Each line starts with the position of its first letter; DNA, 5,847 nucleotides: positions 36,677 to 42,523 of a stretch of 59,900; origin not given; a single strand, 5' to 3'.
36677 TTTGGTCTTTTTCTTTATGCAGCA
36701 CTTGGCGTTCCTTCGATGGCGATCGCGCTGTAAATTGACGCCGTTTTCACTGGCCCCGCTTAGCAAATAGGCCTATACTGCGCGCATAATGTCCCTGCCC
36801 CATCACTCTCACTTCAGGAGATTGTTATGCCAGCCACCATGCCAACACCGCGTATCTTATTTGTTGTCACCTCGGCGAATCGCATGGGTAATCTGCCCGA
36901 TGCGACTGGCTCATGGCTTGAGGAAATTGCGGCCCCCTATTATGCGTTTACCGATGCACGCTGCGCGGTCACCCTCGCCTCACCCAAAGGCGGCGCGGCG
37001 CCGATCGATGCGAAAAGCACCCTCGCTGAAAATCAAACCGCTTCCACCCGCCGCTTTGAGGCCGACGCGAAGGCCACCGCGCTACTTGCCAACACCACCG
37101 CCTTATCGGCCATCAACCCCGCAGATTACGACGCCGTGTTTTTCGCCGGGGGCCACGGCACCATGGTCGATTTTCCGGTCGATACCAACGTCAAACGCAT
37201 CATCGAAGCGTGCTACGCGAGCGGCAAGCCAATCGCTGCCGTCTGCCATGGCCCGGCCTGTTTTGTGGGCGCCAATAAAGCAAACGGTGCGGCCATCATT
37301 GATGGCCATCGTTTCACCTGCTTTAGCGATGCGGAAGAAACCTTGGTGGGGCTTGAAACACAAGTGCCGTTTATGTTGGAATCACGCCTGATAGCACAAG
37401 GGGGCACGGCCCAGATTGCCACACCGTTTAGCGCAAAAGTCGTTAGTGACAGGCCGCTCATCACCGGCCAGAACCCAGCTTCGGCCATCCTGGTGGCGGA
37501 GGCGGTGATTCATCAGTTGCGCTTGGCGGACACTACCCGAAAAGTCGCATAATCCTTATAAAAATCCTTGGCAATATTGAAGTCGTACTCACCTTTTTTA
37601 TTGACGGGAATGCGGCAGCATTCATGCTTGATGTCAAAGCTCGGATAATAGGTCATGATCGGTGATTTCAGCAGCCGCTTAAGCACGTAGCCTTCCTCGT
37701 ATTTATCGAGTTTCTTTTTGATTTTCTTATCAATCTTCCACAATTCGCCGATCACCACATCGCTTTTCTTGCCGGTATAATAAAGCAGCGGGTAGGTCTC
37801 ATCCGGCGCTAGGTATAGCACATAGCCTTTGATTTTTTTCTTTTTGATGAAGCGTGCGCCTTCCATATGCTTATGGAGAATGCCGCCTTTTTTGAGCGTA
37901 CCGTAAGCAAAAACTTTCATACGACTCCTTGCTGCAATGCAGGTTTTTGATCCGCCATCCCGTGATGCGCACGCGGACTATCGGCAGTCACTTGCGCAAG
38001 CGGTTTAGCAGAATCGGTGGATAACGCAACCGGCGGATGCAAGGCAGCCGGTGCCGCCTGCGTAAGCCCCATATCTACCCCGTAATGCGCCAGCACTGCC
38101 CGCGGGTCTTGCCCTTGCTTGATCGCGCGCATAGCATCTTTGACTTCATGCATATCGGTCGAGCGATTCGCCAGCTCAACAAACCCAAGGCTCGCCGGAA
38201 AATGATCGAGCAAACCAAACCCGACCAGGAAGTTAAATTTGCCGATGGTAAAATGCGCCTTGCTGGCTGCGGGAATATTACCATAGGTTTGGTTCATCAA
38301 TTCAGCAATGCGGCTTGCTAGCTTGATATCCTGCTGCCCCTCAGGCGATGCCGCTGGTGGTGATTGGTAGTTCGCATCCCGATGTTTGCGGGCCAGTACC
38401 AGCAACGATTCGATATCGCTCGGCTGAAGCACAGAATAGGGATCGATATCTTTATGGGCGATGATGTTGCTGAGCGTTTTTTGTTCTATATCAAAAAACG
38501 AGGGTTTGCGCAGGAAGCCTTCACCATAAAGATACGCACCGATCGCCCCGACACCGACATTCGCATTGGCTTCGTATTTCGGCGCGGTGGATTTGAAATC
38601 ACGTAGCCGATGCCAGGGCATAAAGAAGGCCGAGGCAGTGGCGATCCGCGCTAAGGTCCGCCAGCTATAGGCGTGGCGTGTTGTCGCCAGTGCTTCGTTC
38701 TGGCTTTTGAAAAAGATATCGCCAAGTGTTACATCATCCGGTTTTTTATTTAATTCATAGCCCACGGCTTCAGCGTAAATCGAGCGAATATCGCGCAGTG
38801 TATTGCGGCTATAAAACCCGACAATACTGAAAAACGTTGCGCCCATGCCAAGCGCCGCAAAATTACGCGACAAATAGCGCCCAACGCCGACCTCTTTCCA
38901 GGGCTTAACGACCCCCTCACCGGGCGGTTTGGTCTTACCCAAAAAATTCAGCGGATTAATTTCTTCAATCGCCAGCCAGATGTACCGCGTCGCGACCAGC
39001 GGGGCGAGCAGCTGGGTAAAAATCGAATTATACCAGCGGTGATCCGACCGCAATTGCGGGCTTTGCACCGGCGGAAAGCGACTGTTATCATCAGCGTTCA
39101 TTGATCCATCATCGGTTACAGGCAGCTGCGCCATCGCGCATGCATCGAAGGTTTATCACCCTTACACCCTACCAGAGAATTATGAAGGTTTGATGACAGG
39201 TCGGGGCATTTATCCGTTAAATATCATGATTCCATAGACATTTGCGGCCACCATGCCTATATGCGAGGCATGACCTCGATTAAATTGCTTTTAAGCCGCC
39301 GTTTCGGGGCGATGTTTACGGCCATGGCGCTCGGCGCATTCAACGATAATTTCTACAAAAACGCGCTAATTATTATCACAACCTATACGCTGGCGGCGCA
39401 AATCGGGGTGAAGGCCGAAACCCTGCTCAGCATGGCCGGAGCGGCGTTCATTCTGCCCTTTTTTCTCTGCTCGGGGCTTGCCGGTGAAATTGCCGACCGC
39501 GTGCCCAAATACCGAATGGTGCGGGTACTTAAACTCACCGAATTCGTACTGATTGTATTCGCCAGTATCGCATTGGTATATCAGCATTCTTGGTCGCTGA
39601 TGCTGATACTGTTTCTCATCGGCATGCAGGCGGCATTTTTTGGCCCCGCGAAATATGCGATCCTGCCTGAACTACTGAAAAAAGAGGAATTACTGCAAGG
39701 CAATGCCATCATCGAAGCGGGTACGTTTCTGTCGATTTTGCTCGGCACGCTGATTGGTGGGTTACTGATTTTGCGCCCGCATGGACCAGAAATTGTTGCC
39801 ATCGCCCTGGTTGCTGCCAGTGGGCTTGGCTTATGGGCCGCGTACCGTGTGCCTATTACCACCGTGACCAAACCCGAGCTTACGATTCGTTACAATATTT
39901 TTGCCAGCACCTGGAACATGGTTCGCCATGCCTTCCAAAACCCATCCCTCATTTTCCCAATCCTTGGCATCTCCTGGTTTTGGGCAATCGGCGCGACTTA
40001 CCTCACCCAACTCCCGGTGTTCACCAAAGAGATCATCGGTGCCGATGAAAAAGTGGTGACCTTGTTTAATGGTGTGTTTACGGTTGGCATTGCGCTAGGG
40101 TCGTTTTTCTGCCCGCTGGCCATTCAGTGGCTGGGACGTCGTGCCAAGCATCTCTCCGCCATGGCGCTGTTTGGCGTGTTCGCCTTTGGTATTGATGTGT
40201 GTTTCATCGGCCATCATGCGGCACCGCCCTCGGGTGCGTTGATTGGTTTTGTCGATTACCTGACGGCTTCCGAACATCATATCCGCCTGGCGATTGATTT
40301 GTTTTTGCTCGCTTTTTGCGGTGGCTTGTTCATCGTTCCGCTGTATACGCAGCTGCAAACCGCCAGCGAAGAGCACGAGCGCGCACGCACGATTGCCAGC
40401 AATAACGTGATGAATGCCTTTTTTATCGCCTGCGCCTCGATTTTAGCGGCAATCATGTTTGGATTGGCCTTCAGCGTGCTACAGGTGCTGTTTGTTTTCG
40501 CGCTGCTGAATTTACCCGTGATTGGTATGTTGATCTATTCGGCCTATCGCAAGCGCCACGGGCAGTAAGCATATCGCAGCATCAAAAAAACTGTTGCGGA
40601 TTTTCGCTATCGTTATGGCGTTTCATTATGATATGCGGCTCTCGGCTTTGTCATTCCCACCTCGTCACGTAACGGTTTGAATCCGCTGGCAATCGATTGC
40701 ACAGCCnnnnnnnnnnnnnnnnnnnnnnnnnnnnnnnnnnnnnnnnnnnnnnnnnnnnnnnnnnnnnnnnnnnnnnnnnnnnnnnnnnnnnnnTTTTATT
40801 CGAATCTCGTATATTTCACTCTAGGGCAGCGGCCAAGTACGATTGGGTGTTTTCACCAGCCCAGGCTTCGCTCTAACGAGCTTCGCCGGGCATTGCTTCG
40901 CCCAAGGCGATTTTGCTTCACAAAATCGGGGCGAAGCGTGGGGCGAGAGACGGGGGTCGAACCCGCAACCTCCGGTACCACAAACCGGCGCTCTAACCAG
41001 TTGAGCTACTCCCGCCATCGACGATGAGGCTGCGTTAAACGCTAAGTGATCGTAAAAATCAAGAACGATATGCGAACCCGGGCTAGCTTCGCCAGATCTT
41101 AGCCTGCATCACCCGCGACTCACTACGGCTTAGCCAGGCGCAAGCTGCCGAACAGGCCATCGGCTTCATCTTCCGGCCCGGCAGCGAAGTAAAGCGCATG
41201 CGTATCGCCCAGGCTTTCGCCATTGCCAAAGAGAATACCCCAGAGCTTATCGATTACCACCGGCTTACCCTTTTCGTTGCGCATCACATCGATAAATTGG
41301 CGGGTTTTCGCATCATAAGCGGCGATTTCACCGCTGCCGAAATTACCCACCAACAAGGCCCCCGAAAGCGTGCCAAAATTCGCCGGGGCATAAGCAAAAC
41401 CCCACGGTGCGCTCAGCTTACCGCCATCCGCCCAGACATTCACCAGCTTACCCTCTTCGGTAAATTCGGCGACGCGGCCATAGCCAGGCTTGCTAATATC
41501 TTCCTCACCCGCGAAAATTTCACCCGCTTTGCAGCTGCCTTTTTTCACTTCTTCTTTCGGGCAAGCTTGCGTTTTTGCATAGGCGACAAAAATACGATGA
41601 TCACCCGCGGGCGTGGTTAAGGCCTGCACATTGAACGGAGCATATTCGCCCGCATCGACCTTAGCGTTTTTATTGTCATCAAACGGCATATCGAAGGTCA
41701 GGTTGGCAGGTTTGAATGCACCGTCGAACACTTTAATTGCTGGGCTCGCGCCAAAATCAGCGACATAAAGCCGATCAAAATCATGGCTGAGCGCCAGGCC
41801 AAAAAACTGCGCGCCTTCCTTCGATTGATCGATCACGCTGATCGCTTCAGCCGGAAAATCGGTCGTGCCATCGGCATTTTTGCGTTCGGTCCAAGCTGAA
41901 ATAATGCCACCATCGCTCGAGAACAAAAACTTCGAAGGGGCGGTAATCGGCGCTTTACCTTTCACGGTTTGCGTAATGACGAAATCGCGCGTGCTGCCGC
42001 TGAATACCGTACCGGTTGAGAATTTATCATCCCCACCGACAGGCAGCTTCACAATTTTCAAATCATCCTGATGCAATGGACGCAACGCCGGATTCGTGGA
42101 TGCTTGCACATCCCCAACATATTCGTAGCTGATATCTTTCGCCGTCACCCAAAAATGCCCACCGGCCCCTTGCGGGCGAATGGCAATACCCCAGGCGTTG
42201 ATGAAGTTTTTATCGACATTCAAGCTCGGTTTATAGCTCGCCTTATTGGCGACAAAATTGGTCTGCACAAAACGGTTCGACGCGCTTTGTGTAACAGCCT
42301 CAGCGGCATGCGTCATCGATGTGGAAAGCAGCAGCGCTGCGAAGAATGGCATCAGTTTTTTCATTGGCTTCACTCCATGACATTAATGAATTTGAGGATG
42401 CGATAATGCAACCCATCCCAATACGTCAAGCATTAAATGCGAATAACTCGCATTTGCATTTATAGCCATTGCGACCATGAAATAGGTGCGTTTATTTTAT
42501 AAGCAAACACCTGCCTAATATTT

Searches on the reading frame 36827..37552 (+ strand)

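Call 7: search_protein_families(library=ncbifam, proteins=[window:36827-37552:+], max_evalue=0.00001)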
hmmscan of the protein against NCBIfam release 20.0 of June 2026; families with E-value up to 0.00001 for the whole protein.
window:36827-37552:+ (241 aa): 4 families
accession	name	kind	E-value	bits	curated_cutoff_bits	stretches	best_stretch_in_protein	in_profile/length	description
NF003168.0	PRK04155.1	equivalog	6.4e-19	68.1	365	1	29-220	74-270/287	glyoxalase III HchA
TIGR01382.1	PfpI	subfamily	3.9e-13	49.3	139.05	1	82-171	44-126/169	DJ-1/PfpI/YhbO family deglycase/protease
TIGR01383.1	not_thiJ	equivalog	1.5e-10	41.1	131.25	1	85-178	49-136/180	DJ-1 family glyoxalase III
NF040823.1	deglyc_PfpI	equivalog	2.9e-06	27.2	330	1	72-154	33-114/166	deglycase PfpI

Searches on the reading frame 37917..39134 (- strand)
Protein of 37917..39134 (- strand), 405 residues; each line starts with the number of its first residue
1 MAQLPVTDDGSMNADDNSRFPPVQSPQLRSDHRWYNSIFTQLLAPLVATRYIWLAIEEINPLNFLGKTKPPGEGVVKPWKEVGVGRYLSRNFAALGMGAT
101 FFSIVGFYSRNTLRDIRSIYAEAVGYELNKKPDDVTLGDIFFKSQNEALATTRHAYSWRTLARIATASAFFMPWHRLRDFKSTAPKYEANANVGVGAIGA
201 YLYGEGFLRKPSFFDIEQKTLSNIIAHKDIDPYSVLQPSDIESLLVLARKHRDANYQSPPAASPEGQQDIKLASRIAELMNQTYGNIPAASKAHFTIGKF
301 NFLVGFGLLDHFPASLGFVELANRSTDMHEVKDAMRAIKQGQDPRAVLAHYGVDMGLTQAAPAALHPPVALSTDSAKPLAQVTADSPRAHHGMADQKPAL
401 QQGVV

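Call 7: search_protein_families(library=ncbifam, proteins=[window:37917-39134:-], max_evalue=0.00001)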
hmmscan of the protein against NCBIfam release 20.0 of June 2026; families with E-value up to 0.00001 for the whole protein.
window:37917-39134:- (405 aa): 0 families

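Call 19: search_protein_families(library=pfam, proteins=[window:37917-39134:-], max_evalue=0.00001)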
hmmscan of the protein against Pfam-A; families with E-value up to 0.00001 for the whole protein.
window:37917-39134:- (405 aa): 0 families

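Call 89: search_protein_families(library=ncbifam, proteins=[window:37917-39134:-], max_evalue=0.01)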
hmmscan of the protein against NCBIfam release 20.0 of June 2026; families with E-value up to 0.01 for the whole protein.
window:37917-39134:- (405 aa): 1 family
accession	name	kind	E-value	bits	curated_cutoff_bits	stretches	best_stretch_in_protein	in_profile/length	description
TIGR04351.1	TOMM_nitrile_2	subfamily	0.0025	17.3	65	0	342-363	21-42/48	TIGR04351 family putative TOMM peptide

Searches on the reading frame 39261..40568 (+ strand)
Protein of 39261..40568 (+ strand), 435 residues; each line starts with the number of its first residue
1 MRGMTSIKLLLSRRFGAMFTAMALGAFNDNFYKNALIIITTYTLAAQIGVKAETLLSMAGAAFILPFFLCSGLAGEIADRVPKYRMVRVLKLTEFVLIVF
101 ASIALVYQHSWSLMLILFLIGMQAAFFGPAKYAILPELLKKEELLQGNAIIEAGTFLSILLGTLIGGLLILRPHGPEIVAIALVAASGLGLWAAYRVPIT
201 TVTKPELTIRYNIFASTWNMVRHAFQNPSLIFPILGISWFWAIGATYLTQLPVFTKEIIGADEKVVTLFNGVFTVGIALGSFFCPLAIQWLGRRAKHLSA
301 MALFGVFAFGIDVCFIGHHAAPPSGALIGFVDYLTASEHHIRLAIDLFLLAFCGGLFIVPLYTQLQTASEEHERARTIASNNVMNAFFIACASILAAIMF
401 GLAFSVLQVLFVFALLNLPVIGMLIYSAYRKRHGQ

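Call 19: search_protein_families(library=pfam, proteins=[window:39261-40568:+], max_evalue=0.00001)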
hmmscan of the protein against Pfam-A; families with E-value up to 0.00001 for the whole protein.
window:39261-40568:+ (435 aa): 2 families
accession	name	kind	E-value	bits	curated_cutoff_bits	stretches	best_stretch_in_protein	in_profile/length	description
PF07690.21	MFS_1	-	1.1e-20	74.3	33.4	1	33-385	13-339/347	Major Facilitator Superfamily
PF05977.19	MFS_3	-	3e-10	39.6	27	1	54-293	45-283/524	Transmembrane secretion effector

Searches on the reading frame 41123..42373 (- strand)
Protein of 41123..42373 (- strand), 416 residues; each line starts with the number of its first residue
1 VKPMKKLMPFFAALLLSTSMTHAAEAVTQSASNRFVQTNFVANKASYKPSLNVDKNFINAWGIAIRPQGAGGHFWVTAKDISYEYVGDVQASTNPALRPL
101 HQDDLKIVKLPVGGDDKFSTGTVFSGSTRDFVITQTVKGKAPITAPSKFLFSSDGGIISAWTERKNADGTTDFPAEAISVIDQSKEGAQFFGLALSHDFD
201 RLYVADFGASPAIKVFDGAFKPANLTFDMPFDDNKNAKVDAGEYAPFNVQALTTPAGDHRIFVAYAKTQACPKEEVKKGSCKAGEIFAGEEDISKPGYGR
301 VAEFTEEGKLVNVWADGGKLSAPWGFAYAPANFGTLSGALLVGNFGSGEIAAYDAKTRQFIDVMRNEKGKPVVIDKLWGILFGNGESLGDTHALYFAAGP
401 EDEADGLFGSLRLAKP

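Call 19: search_protein_families(library=pfam, proteins=[window:41123-42373:-], max_evalue=0.00001)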
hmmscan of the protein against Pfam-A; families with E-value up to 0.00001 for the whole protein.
window:41123-42373:- (416 aa): 0 families

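Call 89: search_protein_families(library=ncbifam, proteins=[window:41123-42373:-], max_evalue=0.01)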
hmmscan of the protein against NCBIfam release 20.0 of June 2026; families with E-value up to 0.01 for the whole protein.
window:41123-42373:- (416 aa): 1 family
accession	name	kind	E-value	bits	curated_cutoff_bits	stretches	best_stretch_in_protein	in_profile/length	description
TIGR03118.1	PEPCTERM_chp_1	hypoth_equivalog_domain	3.4e-77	259.7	79.95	1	35-412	1-335/336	TIGR03118 family protein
